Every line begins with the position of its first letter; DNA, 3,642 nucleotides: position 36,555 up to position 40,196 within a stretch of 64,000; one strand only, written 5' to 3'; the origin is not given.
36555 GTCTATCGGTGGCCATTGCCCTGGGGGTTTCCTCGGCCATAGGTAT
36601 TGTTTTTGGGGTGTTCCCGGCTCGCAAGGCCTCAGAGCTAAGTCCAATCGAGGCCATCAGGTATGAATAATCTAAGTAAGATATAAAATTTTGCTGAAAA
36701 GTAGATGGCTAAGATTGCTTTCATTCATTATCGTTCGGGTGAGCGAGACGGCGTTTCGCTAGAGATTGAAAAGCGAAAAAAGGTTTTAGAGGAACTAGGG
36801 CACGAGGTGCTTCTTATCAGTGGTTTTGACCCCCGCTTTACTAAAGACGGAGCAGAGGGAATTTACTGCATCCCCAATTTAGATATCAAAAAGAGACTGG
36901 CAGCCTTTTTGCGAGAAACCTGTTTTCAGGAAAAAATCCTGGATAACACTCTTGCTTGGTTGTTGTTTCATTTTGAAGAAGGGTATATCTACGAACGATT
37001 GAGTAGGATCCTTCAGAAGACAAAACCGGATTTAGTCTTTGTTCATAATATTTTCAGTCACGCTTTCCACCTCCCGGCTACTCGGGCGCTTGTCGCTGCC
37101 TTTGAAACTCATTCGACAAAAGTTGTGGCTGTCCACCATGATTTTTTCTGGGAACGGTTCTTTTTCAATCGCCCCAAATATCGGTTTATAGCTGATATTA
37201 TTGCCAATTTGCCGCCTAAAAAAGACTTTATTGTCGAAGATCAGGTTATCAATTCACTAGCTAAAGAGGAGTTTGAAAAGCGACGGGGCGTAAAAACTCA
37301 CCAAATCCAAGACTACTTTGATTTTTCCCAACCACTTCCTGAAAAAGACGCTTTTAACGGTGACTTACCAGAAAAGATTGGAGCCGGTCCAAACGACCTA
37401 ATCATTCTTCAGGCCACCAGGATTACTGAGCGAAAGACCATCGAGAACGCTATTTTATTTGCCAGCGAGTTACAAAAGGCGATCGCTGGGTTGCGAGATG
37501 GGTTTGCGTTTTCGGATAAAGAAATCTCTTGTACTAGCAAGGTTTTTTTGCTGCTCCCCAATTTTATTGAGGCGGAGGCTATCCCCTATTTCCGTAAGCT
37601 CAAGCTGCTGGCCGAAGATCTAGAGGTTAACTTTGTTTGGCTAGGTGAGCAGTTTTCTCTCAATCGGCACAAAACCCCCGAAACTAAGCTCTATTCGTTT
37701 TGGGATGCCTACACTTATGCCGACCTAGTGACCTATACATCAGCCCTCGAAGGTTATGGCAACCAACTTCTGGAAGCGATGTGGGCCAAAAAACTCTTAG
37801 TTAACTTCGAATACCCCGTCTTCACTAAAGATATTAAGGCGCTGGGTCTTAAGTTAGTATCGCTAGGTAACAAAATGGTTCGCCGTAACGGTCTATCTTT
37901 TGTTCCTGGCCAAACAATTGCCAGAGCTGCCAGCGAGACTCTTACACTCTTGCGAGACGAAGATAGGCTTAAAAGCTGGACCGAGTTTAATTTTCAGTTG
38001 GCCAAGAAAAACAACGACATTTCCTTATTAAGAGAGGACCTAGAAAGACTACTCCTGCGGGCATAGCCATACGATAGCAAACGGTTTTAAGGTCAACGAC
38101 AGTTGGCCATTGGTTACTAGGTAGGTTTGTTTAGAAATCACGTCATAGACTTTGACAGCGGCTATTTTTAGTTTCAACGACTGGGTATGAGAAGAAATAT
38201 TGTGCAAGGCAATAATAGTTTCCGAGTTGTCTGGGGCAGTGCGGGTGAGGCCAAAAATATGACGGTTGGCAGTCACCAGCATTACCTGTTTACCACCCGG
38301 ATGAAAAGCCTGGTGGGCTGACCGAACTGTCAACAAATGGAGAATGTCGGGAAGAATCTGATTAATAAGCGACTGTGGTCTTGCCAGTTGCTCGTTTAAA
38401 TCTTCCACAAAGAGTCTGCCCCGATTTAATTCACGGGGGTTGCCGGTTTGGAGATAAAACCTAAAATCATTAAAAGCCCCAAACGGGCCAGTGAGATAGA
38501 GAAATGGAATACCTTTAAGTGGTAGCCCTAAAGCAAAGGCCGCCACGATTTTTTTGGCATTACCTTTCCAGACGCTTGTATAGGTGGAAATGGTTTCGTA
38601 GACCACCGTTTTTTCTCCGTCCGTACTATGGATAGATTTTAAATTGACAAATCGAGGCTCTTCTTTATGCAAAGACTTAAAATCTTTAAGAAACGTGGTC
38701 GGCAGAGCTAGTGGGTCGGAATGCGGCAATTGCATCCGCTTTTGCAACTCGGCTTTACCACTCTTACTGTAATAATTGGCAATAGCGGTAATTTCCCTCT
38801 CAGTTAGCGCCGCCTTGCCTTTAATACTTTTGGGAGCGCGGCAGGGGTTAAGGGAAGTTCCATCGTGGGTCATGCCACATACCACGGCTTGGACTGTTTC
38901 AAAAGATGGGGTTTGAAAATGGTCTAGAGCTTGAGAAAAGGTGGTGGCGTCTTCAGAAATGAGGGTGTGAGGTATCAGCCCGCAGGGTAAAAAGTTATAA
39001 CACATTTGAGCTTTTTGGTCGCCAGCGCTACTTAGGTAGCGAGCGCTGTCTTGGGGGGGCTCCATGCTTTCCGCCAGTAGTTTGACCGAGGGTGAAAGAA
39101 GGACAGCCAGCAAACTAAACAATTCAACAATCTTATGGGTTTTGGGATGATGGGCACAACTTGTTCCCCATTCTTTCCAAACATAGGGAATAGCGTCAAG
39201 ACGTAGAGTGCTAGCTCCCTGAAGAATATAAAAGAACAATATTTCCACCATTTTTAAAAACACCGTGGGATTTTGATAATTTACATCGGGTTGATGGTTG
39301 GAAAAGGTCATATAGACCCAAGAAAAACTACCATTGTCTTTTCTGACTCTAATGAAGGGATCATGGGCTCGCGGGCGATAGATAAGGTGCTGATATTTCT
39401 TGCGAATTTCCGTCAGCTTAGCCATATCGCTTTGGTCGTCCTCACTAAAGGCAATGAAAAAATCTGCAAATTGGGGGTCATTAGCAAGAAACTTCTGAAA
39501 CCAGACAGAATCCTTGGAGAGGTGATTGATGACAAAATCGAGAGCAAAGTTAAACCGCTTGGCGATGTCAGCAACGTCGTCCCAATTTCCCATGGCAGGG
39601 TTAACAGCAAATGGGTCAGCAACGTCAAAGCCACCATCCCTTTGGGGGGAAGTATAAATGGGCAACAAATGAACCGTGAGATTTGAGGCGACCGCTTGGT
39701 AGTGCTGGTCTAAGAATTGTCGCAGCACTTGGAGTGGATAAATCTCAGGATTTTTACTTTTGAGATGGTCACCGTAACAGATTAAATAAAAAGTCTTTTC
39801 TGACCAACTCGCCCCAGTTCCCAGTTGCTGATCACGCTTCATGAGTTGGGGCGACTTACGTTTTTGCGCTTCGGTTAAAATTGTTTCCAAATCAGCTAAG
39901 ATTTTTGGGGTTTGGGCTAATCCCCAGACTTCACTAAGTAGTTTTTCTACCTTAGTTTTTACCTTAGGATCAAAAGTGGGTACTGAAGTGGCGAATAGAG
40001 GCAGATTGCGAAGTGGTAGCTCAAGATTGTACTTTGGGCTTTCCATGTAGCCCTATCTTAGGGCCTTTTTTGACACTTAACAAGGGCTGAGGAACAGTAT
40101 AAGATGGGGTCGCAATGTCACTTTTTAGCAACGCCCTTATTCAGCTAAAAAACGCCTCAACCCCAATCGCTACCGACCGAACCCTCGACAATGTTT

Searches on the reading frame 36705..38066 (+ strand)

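Call 37: search_protein_families(library=pfam, proteins=[window:36705-38066:+], max_evalue=0.001)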
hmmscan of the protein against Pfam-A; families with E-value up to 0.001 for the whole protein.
window:36705-38066:+ (453 aa): 2 families
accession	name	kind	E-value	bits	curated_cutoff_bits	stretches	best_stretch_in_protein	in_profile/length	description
PF13439.12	Glyco_transf_4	-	3.2e-05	24.5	28.5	1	28-157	15-118/170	Glycosyltransferase Family 4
PF00534.26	Glycos_transf_1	-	0.00012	22.1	26.4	0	224-424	8-164/172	Glycosyl transferases group 1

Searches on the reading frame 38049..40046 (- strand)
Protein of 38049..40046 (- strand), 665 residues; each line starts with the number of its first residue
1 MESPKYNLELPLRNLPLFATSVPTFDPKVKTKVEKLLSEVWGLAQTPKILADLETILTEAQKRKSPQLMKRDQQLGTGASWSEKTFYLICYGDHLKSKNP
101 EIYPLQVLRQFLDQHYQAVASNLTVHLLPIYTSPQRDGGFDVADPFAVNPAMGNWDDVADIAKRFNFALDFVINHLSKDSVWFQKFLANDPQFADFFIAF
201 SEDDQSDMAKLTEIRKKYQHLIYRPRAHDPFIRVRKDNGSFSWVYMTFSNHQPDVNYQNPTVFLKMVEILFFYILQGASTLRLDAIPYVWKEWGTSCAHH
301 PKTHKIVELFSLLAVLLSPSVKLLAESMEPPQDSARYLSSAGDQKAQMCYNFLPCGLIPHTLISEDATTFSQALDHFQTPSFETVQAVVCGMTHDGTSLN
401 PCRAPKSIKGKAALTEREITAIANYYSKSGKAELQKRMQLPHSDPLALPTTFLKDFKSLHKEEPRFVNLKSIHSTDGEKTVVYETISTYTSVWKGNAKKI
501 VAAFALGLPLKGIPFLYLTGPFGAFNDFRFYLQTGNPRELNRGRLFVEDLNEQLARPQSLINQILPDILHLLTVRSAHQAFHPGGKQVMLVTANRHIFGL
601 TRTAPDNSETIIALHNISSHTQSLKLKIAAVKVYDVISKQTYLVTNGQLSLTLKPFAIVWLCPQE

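Call 37: search_protein_families(library=pfam, proteins=[window:38049-40046:-], max_evalue=0.001)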
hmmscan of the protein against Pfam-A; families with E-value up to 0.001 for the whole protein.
window:38049-40046:- (665 aa): 2 families
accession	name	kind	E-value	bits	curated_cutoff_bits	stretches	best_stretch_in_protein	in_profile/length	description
PF00128.31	Alpha-amylase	-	6.7e-21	75.5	22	1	125-353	36-267/446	Alpha amylase, catalytic domain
PF16657.11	Malt_amylase_C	-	0.00011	22.7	27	1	586-660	2-75/75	Maltogenic Amylase, C-terminal domain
